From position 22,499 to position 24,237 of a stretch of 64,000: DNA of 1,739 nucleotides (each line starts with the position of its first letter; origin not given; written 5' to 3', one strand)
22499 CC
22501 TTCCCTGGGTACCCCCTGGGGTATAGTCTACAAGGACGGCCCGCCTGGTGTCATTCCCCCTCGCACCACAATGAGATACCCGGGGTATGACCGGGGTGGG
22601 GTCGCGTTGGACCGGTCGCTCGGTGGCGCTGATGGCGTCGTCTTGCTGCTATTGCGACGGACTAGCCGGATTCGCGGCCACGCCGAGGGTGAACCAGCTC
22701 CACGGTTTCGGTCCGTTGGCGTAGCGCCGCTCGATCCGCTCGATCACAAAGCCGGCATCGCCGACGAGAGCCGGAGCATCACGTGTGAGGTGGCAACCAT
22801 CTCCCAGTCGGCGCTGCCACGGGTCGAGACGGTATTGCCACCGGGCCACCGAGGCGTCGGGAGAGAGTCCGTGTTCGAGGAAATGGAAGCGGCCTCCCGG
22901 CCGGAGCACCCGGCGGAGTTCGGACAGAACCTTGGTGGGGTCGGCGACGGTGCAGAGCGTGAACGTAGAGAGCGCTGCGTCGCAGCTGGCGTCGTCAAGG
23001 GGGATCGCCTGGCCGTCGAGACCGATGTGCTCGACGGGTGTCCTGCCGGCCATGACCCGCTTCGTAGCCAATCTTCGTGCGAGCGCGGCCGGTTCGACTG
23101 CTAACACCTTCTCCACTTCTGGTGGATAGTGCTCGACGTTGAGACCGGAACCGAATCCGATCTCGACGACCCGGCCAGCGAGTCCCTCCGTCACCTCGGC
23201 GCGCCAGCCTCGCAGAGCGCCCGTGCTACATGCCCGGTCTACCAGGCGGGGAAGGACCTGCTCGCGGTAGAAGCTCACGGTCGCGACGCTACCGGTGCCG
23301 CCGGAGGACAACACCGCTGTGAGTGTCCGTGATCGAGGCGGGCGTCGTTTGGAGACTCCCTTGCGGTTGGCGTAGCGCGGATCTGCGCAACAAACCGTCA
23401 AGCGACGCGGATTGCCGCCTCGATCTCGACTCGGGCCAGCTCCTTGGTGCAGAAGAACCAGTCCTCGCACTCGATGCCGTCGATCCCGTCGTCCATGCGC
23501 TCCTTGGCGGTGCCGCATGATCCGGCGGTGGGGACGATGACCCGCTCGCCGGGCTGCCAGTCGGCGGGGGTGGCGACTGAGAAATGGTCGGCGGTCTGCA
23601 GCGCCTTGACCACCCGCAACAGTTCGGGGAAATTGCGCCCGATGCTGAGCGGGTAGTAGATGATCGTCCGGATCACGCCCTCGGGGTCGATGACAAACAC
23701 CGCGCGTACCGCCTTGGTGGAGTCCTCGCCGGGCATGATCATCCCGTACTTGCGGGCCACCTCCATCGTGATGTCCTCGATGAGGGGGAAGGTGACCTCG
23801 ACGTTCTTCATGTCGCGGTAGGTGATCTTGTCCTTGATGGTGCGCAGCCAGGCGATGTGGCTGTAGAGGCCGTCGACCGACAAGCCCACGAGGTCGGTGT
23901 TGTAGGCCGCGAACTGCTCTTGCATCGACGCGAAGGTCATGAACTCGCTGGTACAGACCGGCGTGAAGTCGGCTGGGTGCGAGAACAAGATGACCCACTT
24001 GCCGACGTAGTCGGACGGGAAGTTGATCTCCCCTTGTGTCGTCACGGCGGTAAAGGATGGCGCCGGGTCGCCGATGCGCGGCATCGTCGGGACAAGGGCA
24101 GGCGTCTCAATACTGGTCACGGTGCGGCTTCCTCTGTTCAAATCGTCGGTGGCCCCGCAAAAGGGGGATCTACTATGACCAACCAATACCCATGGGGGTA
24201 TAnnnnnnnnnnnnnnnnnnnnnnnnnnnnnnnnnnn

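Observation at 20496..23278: Two different SAM methyltransferases inside the CstR-type regulon (op3 and the prx operon)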

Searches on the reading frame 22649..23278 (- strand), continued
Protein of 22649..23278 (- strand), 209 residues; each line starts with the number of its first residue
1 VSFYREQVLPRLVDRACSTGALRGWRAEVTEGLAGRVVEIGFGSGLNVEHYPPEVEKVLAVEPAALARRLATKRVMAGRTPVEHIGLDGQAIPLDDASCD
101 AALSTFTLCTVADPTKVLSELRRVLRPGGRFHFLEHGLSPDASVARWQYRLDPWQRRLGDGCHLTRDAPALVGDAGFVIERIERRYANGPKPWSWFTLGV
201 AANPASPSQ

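Call 67: find_homologous_proteins(query=L081:6001-6612:+, max_evalue=1e-20)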
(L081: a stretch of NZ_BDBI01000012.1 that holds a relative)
Query L081:6001-6612:+ (203 aa): 7996 proteins with E <= 1e-20 among 8000 candidates; the best 120 are listed.
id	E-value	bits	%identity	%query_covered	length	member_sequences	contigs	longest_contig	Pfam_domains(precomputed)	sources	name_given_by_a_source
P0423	7.0e-132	456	100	100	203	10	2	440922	PF13489.13,PF13649.13,PF01209.25,PF08241.19,PF08242.19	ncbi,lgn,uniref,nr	ncbi:class I SAM-dependent methyltransferase [Nocardia ignorata]|uniref:Methyltransferase family pro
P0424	7.0e-121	420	90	100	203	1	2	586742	PF13847.13,PF13489.13,PF13649.13,PF01209.25,PF08241.19,PF08242.19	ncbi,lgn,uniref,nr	ncbi:class I SAM-dependent methyltransferase [Nocardia caishijiensis]|uniref:Methyltransferase famil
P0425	4.2e-112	391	85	100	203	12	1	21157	PF13489.13,PF13649.13,PF01209.25,PF08241.19,PF08242.19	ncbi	-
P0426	2.1e-109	382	83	100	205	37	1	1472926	PF13489.13,PF13649.13,PF01209.25,PF08241.19,PF08242.19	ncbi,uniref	ncbi:class I SAM-dependent methyltransferase [Nocardia sp. A7]|uniref:class I SAM-dependent methyltr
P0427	9.5e-109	380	81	100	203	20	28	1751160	PF13489.13,PF13649.13,PF01209.25,PF08241.19,PF08242.19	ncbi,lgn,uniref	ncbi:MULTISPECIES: class I SAM-dependent methyltransferase [unclassified Nocardia]|uniref:class I SA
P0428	4.6e-107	375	80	100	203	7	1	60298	PF13489.13,PF13649.13,PF01209.25,PF08241.19,PF08242.19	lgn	-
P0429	7.4e-107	374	81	100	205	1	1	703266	PF13489.13,PF13649.13,PF01209.25,PF08241.19,PF08242.19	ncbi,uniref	ncbi:class I SAM-dependent methyltransferase [Nocardia sp. NPDC058705]|uniref:class I SAM-dependent 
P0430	1.1e-106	373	81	100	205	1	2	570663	PF13489.13,PF13649.13,PF01209.25,PF08241.19,PF08242.19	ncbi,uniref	ncbi:methyltransferase domain-containing protein [Nocardia salmonicida]|uniref:class I SAM-dependent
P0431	1.1e-106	373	80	100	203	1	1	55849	PF13847.13,PF13489.13,PF13649.13,PF01209.25,PF08241.19,PF08242.19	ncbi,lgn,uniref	ncbi:class I SAM-dependent methyltransferase [Nocardia asteroides]|uniref:class I SAM-dependent meth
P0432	1.2e-106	373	81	100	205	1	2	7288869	PF13489.13,PF13649.13,PF01209.25,PF08241.19,PF08242.19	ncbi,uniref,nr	ncbi:class I SAM-dependent methyltransferase [Nocardia salmonicida]|uniref:class I SAM-dependent met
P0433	1.8e-106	373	80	100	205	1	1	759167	PF13489.13,PF13649.13,PF01209.25,PF08241.19,PF08242.19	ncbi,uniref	ncbi:methyltransferase domain-containing protein [Nocardia salmonicida]|uniref:methyltransferase dom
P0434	3.1e-106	372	81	100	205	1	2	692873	PF13489.13,PF13649.13,PF01209.25,PF08241.19,PF08242.19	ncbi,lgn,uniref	ncbi:class I SAM-dependent methyltransferase [Nocardia salmonicida]|uniref:class I SAM-dependent met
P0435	3.1e-106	372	80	100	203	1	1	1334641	PF13489.13,PF13649.13,PF01209.25,PF08241.19,PF08242.19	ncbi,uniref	ncbi:class I SAM-dependent methyltransferase [Nocardia rhizosphaerae]|uniref:Class I SAM-dependent m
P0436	3.4e-106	372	80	100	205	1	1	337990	PF13489.13,PF13649.13,PF01209.25,PF08241.19,PF08242.19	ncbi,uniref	ncbi:methyltransferase domain-containing protein [Nocardia salmonicida]|uniref:class I SAM-dependent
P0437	6.0e-106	371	80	100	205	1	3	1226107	PF13489.13,PF13649.13,PF01209.25,PF08241.19,PF08242.19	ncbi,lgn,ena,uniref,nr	ncbi:class I SAM-dependent methyltransferase [Nocardia salmonicida]|uniref:class I SAM-dependent met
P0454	5.2e-94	332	73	100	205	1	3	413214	PF13489.13,PF13649.13,PF01209.25,PF08241.19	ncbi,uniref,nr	ncbi:class I SAM-dependent methyltransferase [Nocardia brasiliensis]|uniref:class I SAM-dependent me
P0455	1.3e-93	331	72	100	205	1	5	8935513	PF13489.13,PF13649.13,PF01209.25,PF08241.19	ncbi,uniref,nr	ncbi:class I SAM-dependent methyltransferase [Nocardia brasiliensis]|uniref:class I SAM-dependent me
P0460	4.8e-93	329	72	100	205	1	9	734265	PF13489.13,PF13649.13,PF01209.25,PF08241.19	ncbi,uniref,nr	ncbi:class I SAM-dependent methyltransferase [Nocardia brasiliensis]|uniref:class I SAM-dependent me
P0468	2.2e-92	327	71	100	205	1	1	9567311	PF13489.13,PF13649.13,PF01209.25,PF08241.19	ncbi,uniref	ncbi:class I SAM-dependent methyltransferase [Nocardia brasiliensis]|uniref:class I SAM-dependent me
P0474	5.9e-92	325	71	100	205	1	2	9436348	PF13489.13,PF13649.13,PF01209.25,PF08241.19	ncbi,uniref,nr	ncbi:class I SAM-dependent methyltransferase [Nocardia brasiliensis]|uniref:Methyltransferase, S-ade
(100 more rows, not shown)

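Call 68: list_cluster_members(proteins=[P0474, P0455, P0454, P0460, P0468])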
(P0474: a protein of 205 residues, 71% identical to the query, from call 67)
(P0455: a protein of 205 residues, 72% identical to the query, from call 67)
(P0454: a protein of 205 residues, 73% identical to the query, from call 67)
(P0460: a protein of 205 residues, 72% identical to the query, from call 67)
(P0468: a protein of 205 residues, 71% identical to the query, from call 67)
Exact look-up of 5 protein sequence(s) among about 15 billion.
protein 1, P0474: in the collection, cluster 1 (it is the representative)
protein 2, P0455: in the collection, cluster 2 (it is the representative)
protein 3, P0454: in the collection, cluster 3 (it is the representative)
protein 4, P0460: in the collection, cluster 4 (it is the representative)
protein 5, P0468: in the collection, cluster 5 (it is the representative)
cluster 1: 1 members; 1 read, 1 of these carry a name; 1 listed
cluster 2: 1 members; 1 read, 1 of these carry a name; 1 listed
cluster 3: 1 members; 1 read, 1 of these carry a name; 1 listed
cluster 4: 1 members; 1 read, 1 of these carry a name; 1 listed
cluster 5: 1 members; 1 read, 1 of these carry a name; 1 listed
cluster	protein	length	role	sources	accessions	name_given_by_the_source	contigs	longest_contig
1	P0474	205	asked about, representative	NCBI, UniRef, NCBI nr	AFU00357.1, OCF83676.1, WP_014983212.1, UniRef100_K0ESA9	class I SAM-dependent methyltransferase [Nocardia brasiliensis] | Methyltransferase, S-adenosyl-L-methionine-dependent n=1 Tax=Nocardia brasiliensis ...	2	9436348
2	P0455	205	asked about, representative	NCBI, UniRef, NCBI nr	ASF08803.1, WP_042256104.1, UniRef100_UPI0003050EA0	class I SAM-dependent methyltransferase [Nocardia brasiliensis] | class I SAM-dependent methyltransferase n=1 Tax=Nocardia brasiliensis TaxID=37326 ...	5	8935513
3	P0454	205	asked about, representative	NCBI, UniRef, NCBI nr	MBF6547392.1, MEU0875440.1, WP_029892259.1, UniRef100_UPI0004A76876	class I SAM-dependent methyltransferase [Nocardia brasiliensis] | class I SAM-dependent methyltransferase n=1 Tax=Nocardia brasiliensis TaxID=37326 ...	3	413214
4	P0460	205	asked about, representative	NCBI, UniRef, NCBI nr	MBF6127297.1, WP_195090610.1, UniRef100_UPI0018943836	class I SAM-dependent methyltransferase [Nocardia brasiliensis] | class I SAM-dependent methyltransferase n=1 Tax=Nocardia brasiliensis TaxID=37326 ...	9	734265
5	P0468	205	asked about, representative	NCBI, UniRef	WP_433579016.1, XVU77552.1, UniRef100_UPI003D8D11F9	class I SAM-dependent methyltransferase [Nocardia brasiliensis] | class I SAM-dependent methyltransferase n=1 Tax=Nocardia brasiliensis TaxID=37326 ...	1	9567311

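Call 69: search_dna_similar(query=window:22649-23278:-, collection=plasmids, mode=protein, max_evalue=1e-8, max_rows=40)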
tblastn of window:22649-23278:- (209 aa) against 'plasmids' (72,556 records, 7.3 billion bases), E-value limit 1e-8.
Records with a match: 181; places in all: 236; records where one place covers at least 80% of the query: 122.
Best place of each record, by identity: <60% 181.
By first word of the organism name: Sinorhizobium 57; Haloarcula 10; Burkholderia 7; Rhodococcus 7; Paraburkholderia 6; Azospirillum 6; Streptomyces 5; Cytobacillus 5; Natrinema 5; Sulfitobacter 3; and 50 more.
By predicted mobility (MOB-suite, as given by PLSDB): non-mobilizable 92; conjugative 73; mobilizable 16.
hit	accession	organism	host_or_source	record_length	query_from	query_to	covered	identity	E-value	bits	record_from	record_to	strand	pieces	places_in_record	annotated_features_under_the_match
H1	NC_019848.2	Sinorhizobium meliloti GR4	-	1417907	1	207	99%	45.3%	3e-46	169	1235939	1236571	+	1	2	record has no annotation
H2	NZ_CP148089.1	Sinorhizobium meliloti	Medicago sativa,cell culture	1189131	1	207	99%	45.3%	4e-46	169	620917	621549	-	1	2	record has no annotation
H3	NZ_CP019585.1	Sinorhizobium meliloti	Medicago arborea,tissue sample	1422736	1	207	99%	45.3%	5e-46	169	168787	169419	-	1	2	record has no annotation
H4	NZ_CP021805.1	Sinorhizobium meliloti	Medicago truncatula,Single Cell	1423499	1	207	99%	45.3%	5e-46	169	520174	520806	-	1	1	none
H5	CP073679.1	Sinorhizobium meliloti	Medicago truncatula,cell culture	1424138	1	207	99%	45.3%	5e-46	169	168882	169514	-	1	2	class I SAM-dependent methyltransferase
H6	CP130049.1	Sinorhizobium meliloti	Medicago,Cell culture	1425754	1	207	99%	45.3%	5e-46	169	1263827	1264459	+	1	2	class I SAM-dependent methyltransferase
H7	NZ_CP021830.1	Sinorhizobium meliloti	Medicago truncatula,Single Cell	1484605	1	207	99%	45.3%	5e-46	169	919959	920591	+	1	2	record has no annotation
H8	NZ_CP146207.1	Sinorhizobium meliloti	-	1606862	1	207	99%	45.3%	5e-46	169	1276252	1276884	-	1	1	none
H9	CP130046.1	Sinorhizobium meliloti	Medicago,Cell culture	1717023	1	207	99%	45.3%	5e-46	169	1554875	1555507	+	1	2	class I SAM-dependent methyltransferase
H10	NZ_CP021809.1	Sinorhizobium meliloti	Medicago sativa,Single Cell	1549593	1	207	99%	45.3%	5e-46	169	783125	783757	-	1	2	none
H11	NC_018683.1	Sinorhizobium meliloti Rm41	-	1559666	1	207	99%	45.3%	5e-46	169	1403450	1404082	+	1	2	none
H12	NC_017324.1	Sinorhizobium meliloti BL225C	-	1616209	1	207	99%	45.3%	6e-46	169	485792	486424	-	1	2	none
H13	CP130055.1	Sinorhizobium meliloti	Medicago,Cell culture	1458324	1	207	92%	48.2%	1e-37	181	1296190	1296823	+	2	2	none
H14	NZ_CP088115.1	Sinorhizobium meliloti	cell culture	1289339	1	209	100%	44.2%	1e-46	171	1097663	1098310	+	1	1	none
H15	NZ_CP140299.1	Sinorhizobium kummerowiae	Kummerowia stipulacea,Pure culture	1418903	1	207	97%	45.2%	8e-35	171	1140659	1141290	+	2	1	none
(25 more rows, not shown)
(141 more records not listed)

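Call 70: search_dna_similar(query=window:22649-23278:-, collection=plasmids, mode=protein, max_evalue=1e-8, max_rows=60, rows=spread)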
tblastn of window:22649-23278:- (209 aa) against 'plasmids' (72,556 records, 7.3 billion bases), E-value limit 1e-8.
Records with a match: 181; places in all: 236; records where one place covers at least 80% of the query: 122.
Best place of each record, by identity: <60% 181.
By first word of the organism name: Sinorhizobium 57; Haloarcula 10; Burkholderia 7; Rhodococcus 7; Paraburkholderia 6; Azospirillum 6; Streptomyces 5; Cytobacillus 5; Natrinema 5; Sulfitobacter 3; and 50 more.
By predicted mobility (MOB-suite, as given by PLSDB): non-mobilizable 92; conjugative 73; mobilizable 16.
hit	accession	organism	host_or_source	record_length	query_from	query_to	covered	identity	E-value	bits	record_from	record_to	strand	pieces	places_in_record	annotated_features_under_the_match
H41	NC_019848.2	Sinorhizobium meliloti GR4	-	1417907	1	207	99%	45.3%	3e-46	169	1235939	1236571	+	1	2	record has no annotation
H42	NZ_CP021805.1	Sinorhizobium meliloti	Medicago truncatula,Single Cell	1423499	1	207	99%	45.3%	5e-46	169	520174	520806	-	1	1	none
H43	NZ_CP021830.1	Sinorhizobium meliloti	Medicago truncatula,Single Cell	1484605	1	207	99%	45.3%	5e-46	169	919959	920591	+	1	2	record has no annotation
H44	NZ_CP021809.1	Sinorhizobium meliloti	Medicago sativa,Single Cell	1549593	1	207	99%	45.3%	5e-46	169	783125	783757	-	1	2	none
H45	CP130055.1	Sinorhizobium meliloti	Medicago,Cell culture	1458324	1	207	92%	48.2%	1e-37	181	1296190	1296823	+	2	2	none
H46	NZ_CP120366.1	Sinorhizobium kummerowiae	Kummerowia stipulacea,Pure culture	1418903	1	207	97%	45.2%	8e-35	171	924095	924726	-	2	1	none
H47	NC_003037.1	Sinorhizobium meliloti 1021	-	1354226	1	201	96%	45.3%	7e-46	168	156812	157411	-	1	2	none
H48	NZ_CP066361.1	Sinorhizobium meliloti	Medicago lupulina L.,nodules of ...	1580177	1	201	96%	45.3%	7e-46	168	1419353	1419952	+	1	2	none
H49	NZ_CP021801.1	Sinorhizobium meliloti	Medicago sativa,Single Cell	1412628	1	201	96%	45.3%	1e-45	167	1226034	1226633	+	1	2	none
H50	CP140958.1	Sinorhizobium meliloti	Medicago lupulina,whole organism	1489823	1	201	96%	45.3%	1e-45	167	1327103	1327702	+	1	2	class I SAM-dependent methyltransferase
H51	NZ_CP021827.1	Sinorhizobium meliloti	Medicago truncatula,Single Cell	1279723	1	201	96%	45.3%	2e-45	167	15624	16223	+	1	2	record has no annotation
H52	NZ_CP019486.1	Sinorhizobium meliloti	alfalfa,single cell,nitrogen fixing ...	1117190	1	201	96%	44.8%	3e-44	164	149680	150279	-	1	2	record has no annotation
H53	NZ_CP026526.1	Sinorhizobium meliloti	Medicago sativa L. subsp. ambigua,Cell ...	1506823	1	201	96%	44.8%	3e-44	164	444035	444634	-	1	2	none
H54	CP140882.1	Sinorhizobium meliloti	Medicago lupulina,whole organism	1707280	1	201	96%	44.8%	3e-44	164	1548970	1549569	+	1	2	class I SAM-dependent methyltransferase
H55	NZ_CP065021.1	Sinorhizobium meliloti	Medicago sativa subsp. varia (Martyn) ...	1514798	1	201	96%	44.8%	3e-44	164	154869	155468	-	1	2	none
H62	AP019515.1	Vreelandella sulfidaeris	cell culture,metal sulfide rock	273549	3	205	94%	42.6%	1e-29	175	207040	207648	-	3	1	hypothetical protein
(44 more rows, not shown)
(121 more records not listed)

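Call 71: get_annotated_region(hit=H62, flank=7000)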
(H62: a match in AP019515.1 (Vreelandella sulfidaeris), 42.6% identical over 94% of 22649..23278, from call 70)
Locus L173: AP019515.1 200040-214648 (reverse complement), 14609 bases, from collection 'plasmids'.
description: Halomonas sulfidaeris ATCC BAA-803 plasmid pBAA-803-A DNA, complete genome
organism: Vreelandella sulfidaeris (NCBI taxid 115553)
taxonomy: Bacteria; Pseudomonadota; Gammaproteobacteria; Oceanospirillales; Halomonadaceae; Vreelandella; Vreelandella sulfidaeris
host: -; source: cell culture,metal sulfide rock; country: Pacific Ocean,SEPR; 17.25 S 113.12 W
typing (MOB-suite, as given by PLSDB): non-mobilizable; replicon rep_cluster_924
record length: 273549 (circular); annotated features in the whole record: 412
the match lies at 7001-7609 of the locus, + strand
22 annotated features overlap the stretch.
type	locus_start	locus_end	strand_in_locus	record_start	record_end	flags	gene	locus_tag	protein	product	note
CDS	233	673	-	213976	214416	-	-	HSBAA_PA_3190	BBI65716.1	hypothetical protein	-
CDS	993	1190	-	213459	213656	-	-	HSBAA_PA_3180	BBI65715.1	hypothetical protein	-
CDS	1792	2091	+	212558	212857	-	-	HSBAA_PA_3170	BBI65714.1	hypothetical protein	-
CDS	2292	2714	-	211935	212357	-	-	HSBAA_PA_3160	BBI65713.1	hypothetical protein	-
CDS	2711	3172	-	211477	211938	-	-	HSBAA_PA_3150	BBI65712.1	membrane protein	-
CDS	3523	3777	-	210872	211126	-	-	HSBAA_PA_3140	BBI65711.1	hypothetical protein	-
CDS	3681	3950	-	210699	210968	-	-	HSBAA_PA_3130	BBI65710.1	hypothetical protein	-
CDS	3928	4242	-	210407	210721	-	-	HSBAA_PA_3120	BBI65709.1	hypothetical protein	-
CDS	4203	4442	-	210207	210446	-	-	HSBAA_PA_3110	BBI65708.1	hypothetical protein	-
CDS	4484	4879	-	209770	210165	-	-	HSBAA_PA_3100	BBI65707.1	hypothetical protein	-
CDS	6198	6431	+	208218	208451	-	-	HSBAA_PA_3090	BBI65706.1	hypothetical protein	-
CDS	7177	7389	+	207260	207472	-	-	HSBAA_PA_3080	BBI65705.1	hypothetical protein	-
CDS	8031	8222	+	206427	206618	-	-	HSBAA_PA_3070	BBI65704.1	hypothetical protein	-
CDS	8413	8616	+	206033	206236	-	-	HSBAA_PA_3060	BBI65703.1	hypothetical protein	-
CDS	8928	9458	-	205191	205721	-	-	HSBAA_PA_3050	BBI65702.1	hypothetical protein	-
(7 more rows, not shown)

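Call 76: search_solved_structures(query=A2, max_evalue=0.00001, show_alignments=1)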
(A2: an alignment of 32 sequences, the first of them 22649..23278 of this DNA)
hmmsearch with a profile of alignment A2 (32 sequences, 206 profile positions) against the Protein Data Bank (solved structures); distinct sequences matched with E-value up to 0.00001: 4.
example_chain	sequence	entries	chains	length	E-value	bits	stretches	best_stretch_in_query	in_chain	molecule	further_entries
8ys9_A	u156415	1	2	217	7.4e-12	48.6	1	34-159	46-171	Phosphatidylethanolamine N-methyltransferase/phosphatidyl-N-methylethanolamine N-methyltra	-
1vlm_A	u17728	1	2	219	2.1e-07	34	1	34-131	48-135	SAM-dependent methyltransferase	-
1xxl_A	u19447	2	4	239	2.2e-07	34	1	35-151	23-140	YcgJ protein | ycgJ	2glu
2gs9_A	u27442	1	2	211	5e-06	29.5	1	37-132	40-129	Hypothetical protein TT1324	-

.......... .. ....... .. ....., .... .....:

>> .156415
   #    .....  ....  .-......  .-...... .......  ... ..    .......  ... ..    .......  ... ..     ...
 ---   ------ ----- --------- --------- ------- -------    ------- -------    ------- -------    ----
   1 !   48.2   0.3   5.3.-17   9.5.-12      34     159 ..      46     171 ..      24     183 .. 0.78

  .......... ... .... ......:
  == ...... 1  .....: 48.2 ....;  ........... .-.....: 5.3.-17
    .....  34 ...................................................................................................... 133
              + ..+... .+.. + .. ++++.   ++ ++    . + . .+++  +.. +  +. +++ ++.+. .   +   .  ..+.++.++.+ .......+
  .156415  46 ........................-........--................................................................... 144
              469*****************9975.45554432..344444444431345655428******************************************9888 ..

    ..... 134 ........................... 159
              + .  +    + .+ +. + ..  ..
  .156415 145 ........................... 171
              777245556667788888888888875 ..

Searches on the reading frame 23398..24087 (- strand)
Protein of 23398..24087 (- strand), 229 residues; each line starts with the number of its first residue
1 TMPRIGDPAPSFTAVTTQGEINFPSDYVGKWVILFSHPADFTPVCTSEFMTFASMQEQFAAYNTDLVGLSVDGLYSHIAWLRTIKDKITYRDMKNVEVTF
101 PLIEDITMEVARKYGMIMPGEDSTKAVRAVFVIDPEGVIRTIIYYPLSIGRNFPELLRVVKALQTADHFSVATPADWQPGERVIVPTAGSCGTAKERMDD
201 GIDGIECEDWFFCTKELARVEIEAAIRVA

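Call 10: search_protein_families(library=pfam, proteins=[window:23398-24087:-], max_evalue=0.01)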
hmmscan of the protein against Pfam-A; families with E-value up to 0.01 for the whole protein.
window:23398-24087:- (229 aa): 3 families
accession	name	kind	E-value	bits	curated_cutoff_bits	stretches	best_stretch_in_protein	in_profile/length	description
PF00578.27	AhpC-TSA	-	1.1e-31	109.7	26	1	5-141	1-123/124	AhpC/TSA family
PF08534.16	Redoxin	-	4.9e-14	52.8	26.6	1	6-148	3-137/148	Redoxin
PF10417.14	1-cysPrx_C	-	5.3e-09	36.3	21.1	1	162-192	1-32/41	C-terminal domain of 1-Cys peroxiredoxin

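Call 12: search_protein_families(library=ncbifam, proteins=[window:23398-24087:-], max_evalue=0.001)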
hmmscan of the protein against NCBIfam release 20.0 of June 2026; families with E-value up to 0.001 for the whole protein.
window:23398-24087:- (229 aa): 12 families
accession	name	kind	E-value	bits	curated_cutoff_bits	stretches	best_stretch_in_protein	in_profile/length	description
NF009668.0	PRK13189.1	equivalog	1.2e-98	328.9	211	1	2-217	9-222/224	peroxiredoxin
NF009669.0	PRK13190.1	equivalog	1.4e-63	213.8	261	1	5-200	5-191/203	putative peroxiredoxin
NF009670.0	PRK13191.1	equivalog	2.6e-62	210.1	374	1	2-217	6-212/215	putative peroxiredoxin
NF010122.0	PRK13599.1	equivalog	1.2e-60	204.6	456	1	3-217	7-219/220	peroxiredoxin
NF040737.1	peroxi_PrxU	equivalog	1.8e-32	113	270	1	2-192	35-223/233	thioredoxin-dependent peroxiredoxin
NF011576.0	PRK15000.1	subfamily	2.1e-27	96.1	301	1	8-184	7-182/200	peroxiredoxin C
TIGR03137.1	AhpC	equivalog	8.9e-26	90.8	272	1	25-187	27-180/187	alkyl hydroperoxide reductase subunit C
NF053650.1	PerredPrxQDein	equivalog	4.8e-10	39.6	260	1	10-139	2-122/148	thioredoxin-dependent peroxiredoxin PrxQ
NF006960.0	PRK09437.1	equivalog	2e-07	31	140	1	4-142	5-135/156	thioredoxin-dependent thiol peroxidase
NF001808.0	PRK00522.1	equivalog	1.6e-05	24.3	123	1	2-140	17-144/167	thiol peroxidase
NF002854.0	PRK03147.1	subfamily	0.0002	21.3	170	1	4-143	37-156/176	thiol-disulfide oxidoreductase ResA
NF045827.1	perox_SUH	exception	0.0006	19.3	298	0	5-140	20-144/178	thiol peroxidase Prx-SUH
